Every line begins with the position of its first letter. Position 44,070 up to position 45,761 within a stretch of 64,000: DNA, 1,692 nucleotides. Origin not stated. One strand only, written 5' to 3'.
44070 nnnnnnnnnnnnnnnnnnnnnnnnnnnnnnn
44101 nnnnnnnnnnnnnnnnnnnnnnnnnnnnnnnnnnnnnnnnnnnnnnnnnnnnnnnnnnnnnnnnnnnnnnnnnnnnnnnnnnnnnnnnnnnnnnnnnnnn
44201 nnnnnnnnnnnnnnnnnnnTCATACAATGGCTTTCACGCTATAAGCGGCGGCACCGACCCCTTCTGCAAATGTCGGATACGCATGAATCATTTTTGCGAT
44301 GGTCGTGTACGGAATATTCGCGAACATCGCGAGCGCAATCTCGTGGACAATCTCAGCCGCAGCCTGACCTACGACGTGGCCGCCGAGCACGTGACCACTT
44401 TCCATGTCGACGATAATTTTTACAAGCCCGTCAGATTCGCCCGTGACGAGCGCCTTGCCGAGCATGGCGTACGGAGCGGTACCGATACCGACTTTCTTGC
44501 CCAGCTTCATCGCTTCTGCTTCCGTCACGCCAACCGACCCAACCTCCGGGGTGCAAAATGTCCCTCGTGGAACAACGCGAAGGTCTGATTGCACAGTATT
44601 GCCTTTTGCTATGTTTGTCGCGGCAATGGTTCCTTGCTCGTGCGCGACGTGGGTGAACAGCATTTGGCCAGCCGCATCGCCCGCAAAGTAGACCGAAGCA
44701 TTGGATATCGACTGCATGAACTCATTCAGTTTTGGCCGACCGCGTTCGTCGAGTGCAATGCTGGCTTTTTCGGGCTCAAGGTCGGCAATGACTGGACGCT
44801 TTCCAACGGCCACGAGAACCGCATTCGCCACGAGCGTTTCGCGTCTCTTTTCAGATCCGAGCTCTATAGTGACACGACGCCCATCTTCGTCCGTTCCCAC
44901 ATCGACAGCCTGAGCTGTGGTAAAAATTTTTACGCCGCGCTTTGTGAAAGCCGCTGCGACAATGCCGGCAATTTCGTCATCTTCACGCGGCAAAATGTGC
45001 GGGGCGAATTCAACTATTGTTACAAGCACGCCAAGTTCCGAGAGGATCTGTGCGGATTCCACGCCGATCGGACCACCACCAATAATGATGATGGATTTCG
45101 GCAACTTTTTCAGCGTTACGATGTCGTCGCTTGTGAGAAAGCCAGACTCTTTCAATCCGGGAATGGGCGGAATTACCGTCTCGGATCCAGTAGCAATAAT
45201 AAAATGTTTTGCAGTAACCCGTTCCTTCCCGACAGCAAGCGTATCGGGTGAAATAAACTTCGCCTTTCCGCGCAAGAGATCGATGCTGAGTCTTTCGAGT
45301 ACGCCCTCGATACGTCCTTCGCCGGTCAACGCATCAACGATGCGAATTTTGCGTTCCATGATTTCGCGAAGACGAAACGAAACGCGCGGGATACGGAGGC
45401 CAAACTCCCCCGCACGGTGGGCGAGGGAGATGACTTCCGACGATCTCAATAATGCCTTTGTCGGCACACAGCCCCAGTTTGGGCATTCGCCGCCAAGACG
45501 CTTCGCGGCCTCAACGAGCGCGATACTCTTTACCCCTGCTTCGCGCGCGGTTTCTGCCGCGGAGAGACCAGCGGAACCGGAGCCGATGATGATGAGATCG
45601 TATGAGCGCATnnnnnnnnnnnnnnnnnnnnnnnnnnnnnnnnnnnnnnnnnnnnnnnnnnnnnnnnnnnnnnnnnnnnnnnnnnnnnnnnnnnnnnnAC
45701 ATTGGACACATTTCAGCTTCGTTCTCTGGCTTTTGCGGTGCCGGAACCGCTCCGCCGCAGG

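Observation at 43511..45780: Translationally coupled operon: Cys-rich peptide, FAD disulfide reductase, glutaredoxin, CX5R phosphatase (Grx-coupled arsenate-reductase-like triad)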

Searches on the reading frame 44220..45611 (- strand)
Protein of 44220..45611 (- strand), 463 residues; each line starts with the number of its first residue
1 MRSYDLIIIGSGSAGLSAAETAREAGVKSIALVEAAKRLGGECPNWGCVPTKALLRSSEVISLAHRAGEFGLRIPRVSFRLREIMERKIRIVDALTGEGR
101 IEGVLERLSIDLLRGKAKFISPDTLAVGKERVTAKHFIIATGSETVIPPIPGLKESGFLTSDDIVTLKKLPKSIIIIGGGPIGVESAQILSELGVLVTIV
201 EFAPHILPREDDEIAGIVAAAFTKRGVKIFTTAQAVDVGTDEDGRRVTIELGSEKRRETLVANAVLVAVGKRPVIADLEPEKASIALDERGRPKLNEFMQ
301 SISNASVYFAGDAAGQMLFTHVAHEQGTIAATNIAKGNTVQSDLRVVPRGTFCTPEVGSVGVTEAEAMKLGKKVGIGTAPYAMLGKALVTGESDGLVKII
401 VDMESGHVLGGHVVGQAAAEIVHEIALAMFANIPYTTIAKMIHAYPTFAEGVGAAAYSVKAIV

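Call 3: search_protein_families(library=pfam, proteins=[window:44220-45611:-], max_evalue=0.01)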
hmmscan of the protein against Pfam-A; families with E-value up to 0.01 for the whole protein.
window:44220-45611:- (463 aa): 16 families
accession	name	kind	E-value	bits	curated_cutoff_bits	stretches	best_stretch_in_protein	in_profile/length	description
PF07992.20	Pyr_redox_2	-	1.7e-63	215.2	26.1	1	4-327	1-291/291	Pyridine nucleotide-disulphide oxidoreductase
PF02852.28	Pyr_redox_dim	-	5.7e-30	104.2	25.3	1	347-455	1-109/110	Pyridine nucleotide-disulphide oxidoreductase, dimerisation domain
PF00070.33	Pyr_redox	-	7e-21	75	22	1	174-250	2-78/82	Pyridine nucleotide-disulphide oxidoreductase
PF13738.12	Pyr_redox_3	-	6.6e-14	52.3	30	1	129-311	120-305/305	Pyridine nucleotide-disulphide oxidoreductase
PF13450.12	NAD_binding_8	-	1.3e-09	38.6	21.9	1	8-45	1-37/68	NAD(P)-binding Rossmann-like domain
PF12831.13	FAD_oxidored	-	2.8e-08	33.9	27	1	5-46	1-41/416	FAD dependent oxidoreductase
PF03486.20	HI0933_like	-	1.2e-07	31.9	50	1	5-40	2-36/244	HI0933-like protein Rossmann domain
PF01266.30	DAO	-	4.6e-07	30.1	27.9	1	5-41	1-36/353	FAD dependent oxidoreductase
PF13434.12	Lys_Orn_oxgnase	-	6.3e-07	29.3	21.3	0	129-186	143-203/339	L-lysine 6-monooxygenase/L-ornithine 5-monooxygenase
PF00890.30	FAD_binding_2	-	1.2e-06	28.5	20.4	1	5-41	1-36/414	FAD binding domain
PF01494.25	FAD_binding_3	-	2.8e-06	27.3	22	1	174-201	4-31/349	FAD binding domain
PF01134.28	GIDA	-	3.7e-06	26.7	22.1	0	5-65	1-57/391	Glucose inhibited division protein A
PF01946.23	Thi4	-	4.1e-06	26.6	26.2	1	4-43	18-57/235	Thi4 family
PF01262.27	AlaDh_PNT_C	-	0.00027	20.9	23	0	171-217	28-74/214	Alanine dehydrogenase/PNT, C-terminal domain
PF02826.25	2-Hacid_dh_C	-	0.00066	19.5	25.1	0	6-64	39-98/178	D-isomer specific 2-hydroxyacid dehydrogenase, NAD binding domain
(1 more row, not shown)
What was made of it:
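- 44220..45611 (-): Class-I FAD pyridine-nucleotide disulfide reductase (463 aa). Has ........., HAYPT in place of the His-Pro-Thr motif, and no C-terminal Cys pair. Pfam Pyr_redox_2 215 bits and Pyr_redox_dim 104 bits (call 3).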

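Call 4: search_protein_families(library=ncbifam, proteins=[window:44220-45611:-], max_evalue=0.01)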
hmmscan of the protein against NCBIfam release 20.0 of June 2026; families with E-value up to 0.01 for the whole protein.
window:44220-45611:- (463 aa): 106 families (the best 25 are shown)
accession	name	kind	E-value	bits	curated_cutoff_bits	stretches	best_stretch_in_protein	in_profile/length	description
TIGR01350.1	lipoamide_DH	equivalog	3.2e-114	382.2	408.8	1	3-459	1-454/461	dihydrolipoyl dehydrogenase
TIGR02053.1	MerA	equivalog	3e-107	359.5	454.45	1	4-458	1-452/465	mercury(II) reductase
NF004991.0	PRK06370.1-3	subfamily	1.1e-105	354.1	620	1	3-456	35-484/509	FAD-containing oxidoreductase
NF004947.0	PRK06292.2-5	equivalog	1.3e-101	340.9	592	1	1-460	1-459/474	dihydrolipoyl dehydrogenase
NF004992.0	PRK06370.1-4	equivalog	3.5e-93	312.6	629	1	2-452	3-448/459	FAD-containing oxidoreductase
NF003585.0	PRK05249.1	equivalog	1.4e-81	274.5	465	1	2-457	5-455/464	Si-specific NAD(P)(+) transhydrogenase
NF004943.0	PRK06292.2-1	equivalog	1.6e-81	274.4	432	1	1-459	1-455/456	dihydrolipoyl dehydrogenase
NF004990.0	PRK06370.1-1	equivalog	3e-81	273.4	842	1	2-454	3-450/459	FAD-containing oxidoreductase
NF004939.0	PRK06292.1-1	equivalog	7.2e-81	272.2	435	1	2-460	4-459/476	dihydrolipoyl dehydrogenase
NF004776.0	PRK06116.1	equivalog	3.6e-80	270.2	480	1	2-450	3-444/450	glutathione-disulfide reductase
NF005884.0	PRK07846.1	equivalog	6.9e-79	265.6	501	1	1-452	1-444/454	mycothione reductase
TIGR01424.1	gluta_reduc_2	equivalog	4.8e-76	256.1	606.05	1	4-450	3-440/446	glutathione-disulfide reductase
NF004945.0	PRK06292.2-3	equivalog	4.4e-75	253.3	494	1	1-452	1-445/457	dihydrolipoyl dehydrogenase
NF005572.0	PRK07251.1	equivalog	2.6e-73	247.2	537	1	1-451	1-431/438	FAD-containing oxidoreductase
NF041853.1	hythiocyan_redase_MerA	equivalog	1.6e-72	244.8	650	1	1-451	1-433/440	hypothiocyanous acid reductase MerA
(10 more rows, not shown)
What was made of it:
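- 44220..45611 (-): NCBIfam Lpd 382 (cut-off 408.8), MerA 359.5 (cut-off 454), GR 270 (cut-off 480) (call 4).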

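Call 13: search_solved_structures(query=window:44220-45611:-, max_evalue=1e-30)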
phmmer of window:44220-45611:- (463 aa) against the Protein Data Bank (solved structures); distinct sequences matched with E-value up to 1e-30: 97 (the best 60 are shown).
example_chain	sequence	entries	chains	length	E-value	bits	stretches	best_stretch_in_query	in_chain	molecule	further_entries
2eq6_A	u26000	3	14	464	5e-77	263.2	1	1-457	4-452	Pyruvate dehydrogenase complex, dihydrolipoamide dehydrogenase E3 component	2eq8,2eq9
2a8x_A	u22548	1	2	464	5e-71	243.5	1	1-452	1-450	Dihydrolipoyl dehydrogenase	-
3ii4_A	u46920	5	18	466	5.1e-71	243.4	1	1-452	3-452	Dihydrolipoyl dehydrogenase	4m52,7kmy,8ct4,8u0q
5x1y_B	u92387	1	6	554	3.2e-70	240.8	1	3-457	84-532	Mercuric reductase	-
1dxl_A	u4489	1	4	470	9.5e-69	236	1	5-457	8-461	DIHYDROLIPOAMIDE DEHYDROGENASE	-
3urh_A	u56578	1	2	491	4.8e-68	233.6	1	1-458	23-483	Dihydrolipoyl dehydrogenase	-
6uzi_A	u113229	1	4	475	4.4e-67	230.5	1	1-457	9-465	Dihydrolipoyl dehydrogenase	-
2eq7_A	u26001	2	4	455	5.6e-65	223.5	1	4-456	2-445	2-oxoglutarate dehydrogenase E3 component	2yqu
2qae_A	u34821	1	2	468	2.2e-64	221.6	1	3-457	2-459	Dihydrolipoyl dehydrogenase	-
5u25_A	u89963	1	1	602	1.6e-63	218.8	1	3-457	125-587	Dihydrolipoamide dehydrogenase (E3 component of pyruvate and 2-oxoglutarate dehydrogenase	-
7psc_A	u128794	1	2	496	2.1e-63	218.3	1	5-453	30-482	Dihydrolipoyl dehydrogenase, mitochondrial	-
6hg8_A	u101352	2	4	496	3.2e-63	217.8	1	5-456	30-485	Dihydrolipoyl dehydrogenase, mitochondrial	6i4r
6i4p_A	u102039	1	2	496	9.7e-63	216.2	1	5-453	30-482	Dihydrolipoyl dehydrogenase, mitochondrial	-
7zyt_A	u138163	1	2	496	1.1e-62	216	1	5-453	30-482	Dihydrolipoyl dehydrogenase, mitochondrial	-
1zmc_A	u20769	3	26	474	1.2e-62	215.9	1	5-453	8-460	Dihydrolipoyl dehydrogenase, mitochondrial | Dihydrolipoyl dehydrogenase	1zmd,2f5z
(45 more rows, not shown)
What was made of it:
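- Closest known: Dihydrolipoamide dehydrogenase and glutathione reductase. Same: Overall sequence (best PDB hit is Thermus E3, E = 5e-77, call 13), FAD and NAD domains, and the redox-active disulfide.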

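Call 30: search_solved_structures(query=window:44220-45611:-, max_evalue=1e-68, show_alignments=4)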
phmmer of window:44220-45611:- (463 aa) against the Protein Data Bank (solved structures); distinct sequences matched with E-value up to 1e-68: 5.
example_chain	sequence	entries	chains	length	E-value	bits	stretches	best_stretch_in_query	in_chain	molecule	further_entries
2eq6_A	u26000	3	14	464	5e-77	263.2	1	1-457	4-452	Pyruvate dehydrogenase complex, dihydrolipoamide dehydrogenase E3 component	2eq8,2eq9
2a8x_A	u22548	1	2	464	5e-71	243.5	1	1-452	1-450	Dihydrolipoyl dehydrogenase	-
3ii4_A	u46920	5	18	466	5.1e-71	243.4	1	1-452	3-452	Dihydrolipoyl dehydrogenase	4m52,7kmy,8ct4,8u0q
5x1y_B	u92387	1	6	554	3.2e-70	240.8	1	3-457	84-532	Mercuric reductase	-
1dxl_A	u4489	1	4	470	9.5e-69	236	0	5-457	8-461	DIHYDROLIPOAMIDE DEHYDROGENASE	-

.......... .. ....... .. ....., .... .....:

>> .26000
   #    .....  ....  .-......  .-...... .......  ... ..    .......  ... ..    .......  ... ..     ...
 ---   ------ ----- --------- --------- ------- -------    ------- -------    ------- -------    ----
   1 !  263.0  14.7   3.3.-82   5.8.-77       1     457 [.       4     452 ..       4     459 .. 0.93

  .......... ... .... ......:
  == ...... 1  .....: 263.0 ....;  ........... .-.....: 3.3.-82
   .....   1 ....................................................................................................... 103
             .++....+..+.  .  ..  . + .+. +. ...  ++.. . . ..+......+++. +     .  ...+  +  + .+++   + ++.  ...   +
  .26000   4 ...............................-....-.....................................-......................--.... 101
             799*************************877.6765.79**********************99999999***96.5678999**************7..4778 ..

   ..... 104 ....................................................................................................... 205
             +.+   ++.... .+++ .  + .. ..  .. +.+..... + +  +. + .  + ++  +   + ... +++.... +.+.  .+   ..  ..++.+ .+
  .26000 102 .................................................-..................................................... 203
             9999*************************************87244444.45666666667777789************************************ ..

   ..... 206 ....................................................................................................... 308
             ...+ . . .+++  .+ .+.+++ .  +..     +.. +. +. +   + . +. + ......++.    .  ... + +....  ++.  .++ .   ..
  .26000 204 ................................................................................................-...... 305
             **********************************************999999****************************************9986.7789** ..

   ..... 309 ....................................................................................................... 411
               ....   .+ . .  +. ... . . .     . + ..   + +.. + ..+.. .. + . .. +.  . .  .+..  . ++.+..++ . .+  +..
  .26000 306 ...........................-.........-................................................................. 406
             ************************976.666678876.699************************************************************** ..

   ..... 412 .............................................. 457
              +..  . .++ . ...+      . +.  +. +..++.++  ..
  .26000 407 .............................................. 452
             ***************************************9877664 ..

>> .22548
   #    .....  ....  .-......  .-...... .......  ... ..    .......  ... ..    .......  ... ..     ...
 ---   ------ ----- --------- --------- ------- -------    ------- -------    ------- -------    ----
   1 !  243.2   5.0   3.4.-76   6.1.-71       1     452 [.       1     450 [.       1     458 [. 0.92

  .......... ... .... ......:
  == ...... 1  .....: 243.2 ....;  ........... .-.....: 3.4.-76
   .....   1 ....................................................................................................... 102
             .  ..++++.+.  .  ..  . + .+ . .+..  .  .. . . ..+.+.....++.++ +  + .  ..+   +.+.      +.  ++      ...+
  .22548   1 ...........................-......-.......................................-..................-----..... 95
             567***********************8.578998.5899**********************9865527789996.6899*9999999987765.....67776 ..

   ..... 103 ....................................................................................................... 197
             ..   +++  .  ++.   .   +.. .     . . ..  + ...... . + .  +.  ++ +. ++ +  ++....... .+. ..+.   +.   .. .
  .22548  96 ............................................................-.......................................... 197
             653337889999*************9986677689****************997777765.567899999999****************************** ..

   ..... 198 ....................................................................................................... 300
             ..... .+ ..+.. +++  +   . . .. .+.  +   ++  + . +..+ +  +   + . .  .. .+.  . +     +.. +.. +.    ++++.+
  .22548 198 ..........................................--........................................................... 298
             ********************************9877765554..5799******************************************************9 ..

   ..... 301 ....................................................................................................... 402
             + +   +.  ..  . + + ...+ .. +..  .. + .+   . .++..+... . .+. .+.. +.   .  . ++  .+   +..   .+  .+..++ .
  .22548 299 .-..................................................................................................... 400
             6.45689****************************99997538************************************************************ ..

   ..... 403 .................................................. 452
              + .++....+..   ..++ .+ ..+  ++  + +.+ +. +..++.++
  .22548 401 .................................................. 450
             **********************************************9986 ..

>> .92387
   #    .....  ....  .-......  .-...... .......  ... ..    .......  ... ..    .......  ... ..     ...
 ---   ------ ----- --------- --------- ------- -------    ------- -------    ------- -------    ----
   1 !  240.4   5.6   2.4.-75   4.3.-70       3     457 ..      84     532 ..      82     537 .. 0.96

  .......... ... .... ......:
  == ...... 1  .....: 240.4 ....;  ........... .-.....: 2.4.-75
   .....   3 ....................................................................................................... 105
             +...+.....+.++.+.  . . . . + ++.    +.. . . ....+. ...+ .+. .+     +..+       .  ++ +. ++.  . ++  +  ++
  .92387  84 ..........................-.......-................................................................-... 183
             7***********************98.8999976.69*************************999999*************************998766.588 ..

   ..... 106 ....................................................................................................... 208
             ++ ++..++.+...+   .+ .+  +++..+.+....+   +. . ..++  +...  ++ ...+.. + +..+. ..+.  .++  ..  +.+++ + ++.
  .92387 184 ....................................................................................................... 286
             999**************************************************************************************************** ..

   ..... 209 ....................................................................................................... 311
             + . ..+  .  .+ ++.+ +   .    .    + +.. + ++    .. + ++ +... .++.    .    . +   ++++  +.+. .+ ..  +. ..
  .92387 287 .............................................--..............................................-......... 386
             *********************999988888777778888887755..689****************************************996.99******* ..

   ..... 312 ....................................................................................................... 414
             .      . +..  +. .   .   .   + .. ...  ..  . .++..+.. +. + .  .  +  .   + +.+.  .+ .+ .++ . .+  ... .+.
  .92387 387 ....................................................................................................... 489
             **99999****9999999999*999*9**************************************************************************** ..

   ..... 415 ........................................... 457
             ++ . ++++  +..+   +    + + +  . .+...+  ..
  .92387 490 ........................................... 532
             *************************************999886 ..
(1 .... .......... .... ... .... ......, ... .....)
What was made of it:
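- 44220..45611 (-): PDB alignments in call 30.
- On Mercuric reductase MerA: Aligned to the Tyr of MerA 5x1y, '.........' (call 30).
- Closest known: Mercuric reductase MerA and mer operons. Same: A class-I flavoprotein with a CxxxxC redox pair and Tyr in place of the catalytic His (call 30).
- The window reductase has Tyr at the MerA-specific position and aligns 'YPTFAEG' to MerA 'YLTMAEG' (call 30).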

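Call 31: find_homologous_proteins(query=window:44220-45611:-, max_evalue=1e-60)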
Query window:44220-45611:- (463 aa): 2233 proteins with E <= 1e-60 among 8000 candidates; the best 120 are listed.
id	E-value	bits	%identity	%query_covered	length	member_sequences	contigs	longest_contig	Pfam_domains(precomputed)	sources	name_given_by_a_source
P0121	3.6e-291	984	100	100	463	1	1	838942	PF13450.13,PF07992.21,PF00070.34,PF03486.21,PF01134.29,PF01494.26,PF12831.14,PF01946.24,PF01266.31,PF13434.13,PF00890.31,PF02852.29,PF13738.13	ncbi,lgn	-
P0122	2.9e-268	908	91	100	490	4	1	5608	PF13450.13,PF07992.21,PF00070.34,PF03486.21,PF01134.29,PF01494.26,PF12831.14,PF01946.24,PF01266.31,PF13434.13,PF00890.31,PF02852.29,PF02254.25,PF13738.13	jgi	-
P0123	4.3e-215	733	73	100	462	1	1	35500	PF01266.31,PF13434.13,PF13450.13,PF02852.29,PF07992.21,PF00070.34,PF13738.13,PF03486.21,PF01262.28,PF01134.29,PF12831.14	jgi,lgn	-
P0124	5.3e-213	726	73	100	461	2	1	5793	PF01946.24,PF01266.31,PF13450.13,PF02852.29,PF07992.21,PF00070.34,PF13738.13,PF03486.21,PF01134.29,PF01494.26,PF12831.14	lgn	-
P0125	7.4e-170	584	60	99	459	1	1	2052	PF13450.13,PF07992.21,PF00070.34,PF03486.21,PF01134.29,PF01494.26,PF12831.14,PF01266.31,PF13434.13,PF00890.31,PF02852.29,PF13738.13,PF01262.28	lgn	-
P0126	6.7e-167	574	61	99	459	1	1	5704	PF02852.29,PF07992.21,PF00070.34,PF13738.13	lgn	-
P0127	7.0e-167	574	61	99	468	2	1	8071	PF01266.31,PF13434.13,PF13450.13,PF00890.31,PF02852.29,PF07992.21,PF00070.34,PF13738.13,PF03486.21,PF01262.28,PF12831.14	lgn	-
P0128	3.4e-164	565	60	99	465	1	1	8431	PF00890.31,PF02852.29,PF07992.21,PF00070.34,PF13738.13,PF01494.26,PF12831.14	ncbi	-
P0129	1.7e-161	556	58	99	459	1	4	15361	PF01946.24,PF13450.13,PF02852.29,PF07992.21,PF00070.34,PF13738.13,PF03486.21,PF01494.26,PF12831.14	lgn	-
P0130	2.3e-160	553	58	99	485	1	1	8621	PF01946.24,PF13450.13,PF02852.29,PF07992.21,PF00070.34,PF13738.13,PF03486.21,PF01134.29,PF01494.26,PF12831.14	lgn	-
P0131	3.1e-160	552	57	99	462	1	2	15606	PF13434.13,PF13450.13,PF02852.29,PF07992.21,PF00070.34,PF13738.13,PF01262.28,PF12831.14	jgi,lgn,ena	-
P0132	4.8e-160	552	56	99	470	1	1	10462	PF13434.13,PF00890.31,PF02852.29,PF07992.21,PF00070.34,PF13738.13,PF03486.21,PF01134.29,PF01494.26,PF12831.14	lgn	-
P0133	6.2e-160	551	57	97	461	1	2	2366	PF13434.13,PF13450.13,PF02852.29,PF07992.21,PF00070.34,PF13738.13,PF03486.21,PF01134.29,PF12831.14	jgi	jgi:pyruvate/2-oxoglutarate dehydrogenase complex dihydrolipoamide dehydrogenase (E3) component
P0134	1.4e-159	550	59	99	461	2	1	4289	PF13450.13,PF02852.29,PF07992.21,PF00070.34,PF13738.13,PF03486.21,PF01494.26,PF12831.14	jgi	-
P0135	1.2e-156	540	57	98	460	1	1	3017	PF13450.13,PF00890.31,PF02852.29,PF07992.21,PF00070.34,PF13738.13,PF03486.21,PF01134.29,PF01494.26,PF12831.14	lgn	-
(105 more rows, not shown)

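Call 34: find_related_loci(query=A2, collection=metagenome_contigs, flank=6000)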
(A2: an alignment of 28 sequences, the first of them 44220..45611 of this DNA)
Query A2 (463 aa) in metagenome_contigs; peptide patterns used: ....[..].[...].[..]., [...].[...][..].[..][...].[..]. (x = any residue, [..] = any of these).
600 stretches matched a pattern (row limit reached: there are more); 533 encode a relative of the query (tblastn E <= 1e-3); the best 80 are kept; 80 distinct loci.
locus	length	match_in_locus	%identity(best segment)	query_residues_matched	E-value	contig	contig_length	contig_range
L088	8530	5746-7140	55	4-463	2e-166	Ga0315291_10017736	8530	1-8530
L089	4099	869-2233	50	4-460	6e-146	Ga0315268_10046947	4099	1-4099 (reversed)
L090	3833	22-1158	53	81-459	1e-122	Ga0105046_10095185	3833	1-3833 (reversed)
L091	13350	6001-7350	45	3-456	1e-101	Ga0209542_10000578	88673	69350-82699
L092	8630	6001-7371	44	3-456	4e-101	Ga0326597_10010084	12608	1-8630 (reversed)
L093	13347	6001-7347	41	3-460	3e-98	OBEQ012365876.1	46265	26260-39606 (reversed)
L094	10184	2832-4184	39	4-452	3e-96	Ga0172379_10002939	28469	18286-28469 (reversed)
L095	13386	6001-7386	40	3-459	1e-96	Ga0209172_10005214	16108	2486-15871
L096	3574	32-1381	37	5-454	5e-97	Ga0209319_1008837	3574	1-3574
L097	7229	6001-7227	40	4-418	3e-92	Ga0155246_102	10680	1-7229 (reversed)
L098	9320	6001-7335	38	3-456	9e-89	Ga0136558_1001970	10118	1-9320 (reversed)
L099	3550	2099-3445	40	4-460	2e-89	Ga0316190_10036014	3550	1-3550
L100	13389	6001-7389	37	3-459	1e-87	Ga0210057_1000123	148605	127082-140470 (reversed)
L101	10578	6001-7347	37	4-460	2e-87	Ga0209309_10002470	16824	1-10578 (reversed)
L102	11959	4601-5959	39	1-456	8e-86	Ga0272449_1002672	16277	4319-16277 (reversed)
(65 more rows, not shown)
